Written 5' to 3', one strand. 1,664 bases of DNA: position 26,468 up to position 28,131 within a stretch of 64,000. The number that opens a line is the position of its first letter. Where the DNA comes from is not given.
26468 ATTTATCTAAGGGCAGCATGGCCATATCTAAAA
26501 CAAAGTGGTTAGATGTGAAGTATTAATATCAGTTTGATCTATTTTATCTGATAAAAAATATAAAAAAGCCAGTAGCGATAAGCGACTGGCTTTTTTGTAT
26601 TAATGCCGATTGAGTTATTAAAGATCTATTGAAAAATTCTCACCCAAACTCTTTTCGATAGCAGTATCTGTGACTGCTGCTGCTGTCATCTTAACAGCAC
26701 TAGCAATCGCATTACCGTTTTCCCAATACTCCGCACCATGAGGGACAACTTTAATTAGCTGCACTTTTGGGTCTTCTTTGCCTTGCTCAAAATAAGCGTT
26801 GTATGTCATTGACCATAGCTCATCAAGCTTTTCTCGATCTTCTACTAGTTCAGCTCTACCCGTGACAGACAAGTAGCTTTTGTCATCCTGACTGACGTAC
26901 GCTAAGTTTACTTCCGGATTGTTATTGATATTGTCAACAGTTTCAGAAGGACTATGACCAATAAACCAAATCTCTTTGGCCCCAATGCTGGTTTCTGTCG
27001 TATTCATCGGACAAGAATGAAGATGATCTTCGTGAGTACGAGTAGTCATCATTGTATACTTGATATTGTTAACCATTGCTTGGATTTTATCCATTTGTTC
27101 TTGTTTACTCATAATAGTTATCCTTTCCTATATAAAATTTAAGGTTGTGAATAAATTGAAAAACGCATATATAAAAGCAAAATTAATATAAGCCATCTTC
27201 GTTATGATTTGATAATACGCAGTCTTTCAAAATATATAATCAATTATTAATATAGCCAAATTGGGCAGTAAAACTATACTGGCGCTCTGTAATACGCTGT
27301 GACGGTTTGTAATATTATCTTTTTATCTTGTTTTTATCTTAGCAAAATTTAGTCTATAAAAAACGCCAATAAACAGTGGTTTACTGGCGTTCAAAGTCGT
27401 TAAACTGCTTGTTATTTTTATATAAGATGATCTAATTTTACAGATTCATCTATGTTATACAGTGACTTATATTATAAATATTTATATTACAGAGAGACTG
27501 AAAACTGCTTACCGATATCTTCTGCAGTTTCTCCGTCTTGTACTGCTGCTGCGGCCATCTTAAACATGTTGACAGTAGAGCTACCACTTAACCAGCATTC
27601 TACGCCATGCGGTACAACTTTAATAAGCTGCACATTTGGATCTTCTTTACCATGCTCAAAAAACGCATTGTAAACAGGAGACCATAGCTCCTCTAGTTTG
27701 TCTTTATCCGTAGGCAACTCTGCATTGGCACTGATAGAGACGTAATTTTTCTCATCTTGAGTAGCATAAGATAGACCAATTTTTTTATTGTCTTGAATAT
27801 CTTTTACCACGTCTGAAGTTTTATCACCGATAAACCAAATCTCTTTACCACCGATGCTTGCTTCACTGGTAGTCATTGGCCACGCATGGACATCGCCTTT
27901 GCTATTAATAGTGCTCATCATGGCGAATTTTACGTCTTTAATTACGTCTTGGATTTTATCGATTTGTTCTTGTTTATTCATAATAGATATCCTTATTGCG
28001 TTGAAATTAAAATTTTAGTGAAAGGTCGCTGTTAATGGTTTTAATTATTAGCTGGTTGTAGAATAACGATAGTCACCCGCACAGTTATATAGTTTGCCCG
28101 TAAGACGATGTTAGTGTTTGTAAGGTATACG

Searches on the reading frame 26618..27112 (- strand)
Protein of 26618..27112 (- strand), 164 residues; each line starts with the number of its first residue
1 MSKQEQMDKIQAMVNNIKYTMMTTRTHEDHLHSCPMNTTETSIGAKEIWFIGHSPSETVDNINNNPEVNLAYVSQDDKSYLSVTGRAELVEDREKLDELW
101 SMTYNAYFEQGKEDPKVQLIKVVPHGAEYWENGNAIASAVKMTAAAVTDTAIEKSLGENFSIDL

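Call 11: search_protein_families(library=pfam, proteins=[window:26618-27112:-], max_evalue=0.1)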
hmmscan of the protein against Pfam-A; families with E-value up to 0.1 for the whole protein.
window:26618-27112:- (164 aa): 2 families
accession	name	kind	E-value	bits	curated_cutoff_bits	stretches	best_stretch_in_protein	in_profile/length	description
PF16242.11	Pyrid_ox_like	-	6.9e-43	146.1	28.8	1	5-151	1-147/149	Pyridoxamine 5'-phosphate oxidase like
PF01243.27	PNPOx_N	-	1.9e-15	57.7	28.1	1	8-130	3-119/120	Pyridoxamine 5'-phosphate oxidase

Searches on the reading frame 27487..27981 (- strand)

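Call 11: search_protein_families(library=pfam, proteins=[window:27487-27981:-], max_evalue=0.1)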
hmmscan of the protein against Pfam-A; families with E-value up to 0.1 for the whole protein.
window:27487-27981:- (164 aa): 2 families
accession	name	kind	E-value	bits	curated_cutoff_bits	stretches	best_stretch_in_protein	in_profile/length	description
PF16242.11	Pyrid_ox_like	-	3.6e-39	134.1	28.8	1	5-150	1-146/149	Pyridoxamine 5'-phosphate oxidase like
PF01243.27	PNPOx_N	-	5.3e-14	53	28.1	1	8-129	3-118/120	Pyridoxamine 5'-phosphate oxidase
